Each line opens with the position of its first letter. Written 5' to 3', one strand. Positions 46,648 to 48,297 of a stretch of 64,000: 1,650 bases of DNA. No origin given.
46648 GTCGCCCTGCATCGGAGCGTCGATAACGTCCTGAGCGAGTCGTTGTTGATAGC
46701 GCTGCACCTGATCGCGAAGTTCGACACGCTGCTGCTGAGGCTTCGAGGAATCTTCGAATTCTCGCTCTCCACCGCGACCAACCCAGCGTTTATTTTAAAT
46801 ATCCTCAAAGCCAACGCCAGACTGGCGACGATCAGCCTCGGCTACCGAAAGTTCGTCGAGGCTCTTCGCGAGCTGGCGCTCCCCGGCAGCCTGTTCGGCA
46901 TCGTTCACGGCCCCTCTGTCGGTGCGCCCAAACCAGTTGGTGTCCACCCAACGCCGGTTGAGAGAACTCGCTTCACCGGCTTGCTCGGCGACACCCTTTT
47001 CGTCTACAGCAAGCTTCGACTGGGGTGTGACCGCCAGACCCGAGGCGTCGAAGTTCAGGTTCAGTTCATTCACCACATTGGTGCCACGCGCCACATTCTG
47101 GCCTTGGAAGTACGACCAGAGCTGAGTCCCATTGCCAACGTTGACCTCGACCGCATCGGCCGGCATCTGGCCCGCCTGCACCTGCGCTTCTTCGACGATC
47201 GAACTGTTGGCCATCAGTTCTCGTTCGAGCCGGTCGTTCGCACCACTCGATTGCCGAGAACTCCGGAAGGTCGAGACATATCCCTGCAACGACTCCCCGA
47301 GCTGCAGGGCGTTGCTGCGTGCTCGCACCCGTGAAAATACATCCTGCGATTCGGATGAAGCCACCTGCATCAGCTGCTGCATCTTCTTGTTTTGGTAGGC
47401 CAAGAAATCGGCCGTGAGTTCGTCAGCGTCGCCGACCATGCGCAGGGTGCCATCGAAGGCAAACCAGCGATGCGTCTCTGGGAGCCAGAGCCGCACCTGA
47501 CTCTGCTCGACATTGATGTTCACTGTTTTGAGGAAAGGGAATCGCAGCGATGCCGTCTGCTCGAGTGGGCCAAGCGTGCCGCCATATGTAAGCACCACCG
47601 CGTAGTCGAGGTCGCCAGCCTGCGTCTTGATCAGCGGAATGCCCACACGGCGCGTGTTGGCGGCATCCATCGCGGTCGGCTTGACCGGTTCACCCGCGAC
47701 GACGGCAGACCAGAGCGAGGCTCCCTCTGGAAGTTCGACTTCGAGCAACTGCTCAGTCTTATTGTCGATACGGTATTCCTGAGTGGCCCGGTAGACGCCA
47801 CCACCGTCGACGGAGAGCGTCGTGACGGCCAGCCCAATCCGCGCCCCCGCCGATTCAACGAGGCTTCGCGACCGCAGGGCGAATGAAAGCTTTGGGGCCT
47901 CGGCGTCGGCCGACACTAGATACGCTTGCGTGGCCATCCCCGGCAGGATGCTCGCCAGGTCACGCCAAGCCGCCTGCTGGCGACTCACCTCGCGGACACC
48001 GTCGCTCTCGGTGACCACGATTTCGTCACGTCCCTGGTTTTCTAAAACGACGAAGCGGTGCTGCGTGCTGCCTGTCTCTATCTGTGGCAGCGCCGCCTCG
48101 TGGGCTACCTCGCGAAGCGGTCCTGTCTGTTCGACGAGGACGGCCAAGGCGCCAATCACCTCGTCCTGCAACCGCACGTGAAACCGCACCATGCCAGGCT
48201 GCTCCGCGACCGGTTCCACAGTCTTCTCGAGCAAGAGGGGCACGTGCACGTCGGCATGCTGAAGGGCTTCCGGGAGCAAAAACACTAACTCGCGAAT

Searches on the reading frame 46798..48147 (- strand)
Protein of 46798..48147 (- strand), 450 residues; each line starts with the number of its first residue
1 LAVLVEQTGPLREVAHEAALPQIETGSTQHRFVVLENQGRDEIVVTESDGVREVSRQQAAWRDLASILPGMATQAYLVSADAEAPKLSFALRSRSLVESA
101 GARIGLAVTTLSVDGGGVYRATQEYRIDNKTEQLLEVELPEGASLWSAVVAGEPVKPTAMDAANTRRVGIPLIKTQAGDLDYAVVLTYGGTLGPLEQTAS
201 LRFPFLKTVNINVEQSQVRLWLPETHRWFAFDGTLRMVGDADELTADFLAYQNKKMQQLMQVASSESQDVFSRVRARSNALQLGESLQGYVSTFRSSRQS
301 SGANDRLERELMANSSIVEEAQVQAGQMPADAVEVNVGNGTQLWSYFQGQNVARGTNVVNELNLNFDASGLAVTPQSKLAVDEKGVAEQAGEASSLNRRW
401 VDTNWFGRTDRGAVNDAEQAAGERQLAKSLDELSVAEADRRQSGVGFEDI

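Call 37: search_solved_structures(query=A2, max_evalue=1)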
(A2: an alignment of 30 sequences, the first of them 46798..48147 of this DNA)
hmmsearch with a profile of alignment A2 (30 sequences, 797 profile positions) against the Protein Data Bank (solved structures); distinct sequences matched with E-value up to 1: 6.
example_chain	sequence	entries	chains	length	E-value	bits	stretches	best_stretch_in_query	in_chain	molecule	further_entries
29vf_O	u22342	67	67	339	0.013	16.9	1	609-656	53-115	TATA-box-binding protein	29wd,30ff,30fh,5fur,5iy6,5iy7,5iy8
3qwe_A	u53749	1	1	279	0.019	16.3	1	529-652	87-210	GEM-interacting protein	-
7cu3_B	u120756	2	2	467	0.091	14.1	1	610-656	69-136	Transmembrane protein FAM155A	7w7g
9e78_3f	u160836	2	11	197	0.31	12.4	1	537-664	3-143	ArcMAP4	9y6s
6yej_A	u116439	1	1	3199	0.39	12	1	573-656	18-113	Huntingtin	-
23fu_L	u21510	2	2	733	0.47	11.7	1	588-698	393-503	Putative chromatin structure remodeling complex protein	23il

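Call 44: predict_structure(alignment_id=A2)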
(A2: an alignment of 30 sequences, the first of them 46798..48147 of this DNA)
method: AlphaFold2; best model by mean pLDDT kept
length: 450 residues; sequences in the alignment: 30
mean_pLDDT: 74.2   pTM: 0.54
mean pLDDT of the five models: 74.2, 73.9, 71.4, 68.3, 68.1
residues with pLDDT >= 90: 119; 70-90: 170; 50-70: 76; < 50: 85
segments of 3 or more residues with pLDDT < 50: 95-99, 370-393, 408-450
pLDDT, mean of each block of 10 residues (from residue 1): 73 84 80 81 88 91 83 87 90 54 91 92 95 93 95 92 90 86 96 72 89 91 76 61 86 91 84 86 88 76 77 87 76 53 65 51 49 42 40 51 52 43 43 40 31
secondary structure, 60 per line:
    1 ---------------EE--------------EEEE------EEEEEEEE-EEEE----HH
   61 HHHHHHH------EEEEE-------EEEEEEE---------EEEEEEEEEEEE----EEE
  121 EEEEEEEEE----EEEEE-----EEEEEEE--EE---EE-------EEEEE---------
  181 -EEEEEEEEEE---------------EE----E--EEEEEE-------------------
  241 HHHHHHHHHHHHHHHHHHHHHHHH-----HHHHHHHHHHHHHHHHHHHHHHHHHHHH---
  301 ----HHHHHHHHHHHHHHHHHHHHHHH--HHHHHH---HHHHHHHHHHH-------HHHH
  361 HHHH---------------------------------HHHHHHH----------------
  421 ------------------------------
elements in order: E32-35 E42-49 E51-54 H59-67 E74-78 E86-92 E102-113 E118-129 E134-138 E144-150 E167-171 E182-191 E216-221 H241-264 H270-297 H305-327 H330-335 H339-349 H357-364 H398-404

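Call 47: fold_search(model_id=the predicted structure, library=pdb)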
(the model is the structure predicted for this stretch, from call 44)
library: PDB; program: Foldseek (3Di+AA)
matches with E <= 10: 834; with E <= 0.001: 83
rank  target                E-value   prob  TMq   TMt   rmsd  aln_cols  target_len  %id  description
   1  5ab0_A                5.9e-05  1.00  0.18  0.09   3.0       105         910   10  Crystal structure of aminopeptidase ERAP2 with ligand (released 2015-09-30)
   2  5ni6                  6.6e-05  1.00  0.17  0.13   5.8       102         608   16  Crystal structure of human LTA4H mutant D375N in complex with LTA4 (released 2017-08-23)
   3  5ni2                  6.6e-05  1.00  0.17  0.13   5.8       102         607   16  Crystal structure of human LTA4H mutant E271A in complex with LTA4 (crystal form I) (released 2017-08-23)
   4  5cu5_A                8.8e-05  1.00  0.18  0.10   3.1       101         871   11  Crystal structure of ERAP2 without catalytic Zn(II) atom (released 2015-09-23)
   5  6ifg_B                9.3e-05  1.00  0.17  0.17   4.5       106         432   16  Crystal structure of M1 zinc metallopeptidase E323A mutant bound to Tyr-ser-ala substrate from Deinococcus radiodurans (released 2019-09-25)
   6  8b6l_O                9.3e-05  1.00  0.24  0.19  41.1       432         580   10  Subtomogram average of the human Sec61-TRAP-OSTA-translocon (released 2022-12-07)
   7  7pfs_A                1.1e-04  1.00  0.18  0.09   3.2       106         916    9  Crystal structure of ERAP2 aminopeptidase in complex with phosphinic pseudotripeptide ((1R)-1-Amino-3-phenylpropyl){2- (released 2022-01-26)
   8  6koz_A                1.2e-04  1.00  0.17  0.17   3.1        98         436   16  Crystal structure of two domain M1 zinc metallopeptidase E323 mutant bound to L-Leucine amino acid (released 2020-01-22)
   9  5ab0_C                1.5e-04  1.00  0.18  0.09   3.1       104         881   10  Crystal structure of aminopeptidase ERAP2 with ligand (released 2015-09-30)
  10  7nsk_B                1.5e-04  1.00  0.18  0.10   3.1       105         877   10  Endoplasmic reticulum aminopeptidase 2 complexed with a hydroxamic ligand (released 2022-06-22)
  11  7sh0_B                1.5e-04  1.00  0.18  0.10   3.5        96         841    8  CRYSTAL STRUCTURE OF ENDOPLASMIC RETICULUM AMINOPEPTIDASE 2 (ERAP2) COMPLEX WITH A HIGHLY SELECTIVE AND POTENT SMALL M (released 2022-07-20)
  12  1h19                  1.5e-04  1.00  0.20  0.15   5.9       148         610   14  STRUCTURE OF [E271Q]LEUKOTRIENE A4 HYDROLASE (released 2002-08-08)
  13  3b7s_A                1.5e-04  1.00  0.18  0.14   6.9       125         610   18  [E296Q]LTA4H in complex with RSR substrate (released 2008-09-16)
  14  5k1v_B                1.7e-04  1.00  0.18  0.10   3.1       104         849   10  Crystal structure of Endoplasmic Reticulum aminopeptidase 2 (ERAP2) in complex with a diaminobenzoic acid derivative l (released 2017-03-29)
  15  5k1v_A                1.7e-04  1.00  0.18  0.09   3.0       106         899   10  Crystal structure of Endoplasmic Reticulum aminopeptidase 2 (ERAP2) in complex with a diaminobenzoic acid derivative l (released 2017-03-29)
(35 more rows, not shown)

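Call 62: search_protein_families(library=pfam, alignment_id=A2, max_evalue=0.01)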
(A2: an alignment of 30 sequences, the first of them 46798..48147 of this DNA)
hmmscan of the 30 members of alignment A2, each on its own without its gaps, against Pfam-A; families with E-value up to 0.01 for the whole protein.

A. member 1, window:46798-48147:- (450 aa): 0 families

B. families by the number of members that match (of 30 scanned): 2 families
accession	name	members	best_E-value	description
PF07596.16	SBP_bac_10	3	6.1e-07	Protein of unknown function (DUF1559)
PF00392.27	GntR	1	2.8e-14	Bacterial regulatory proteins, gntR family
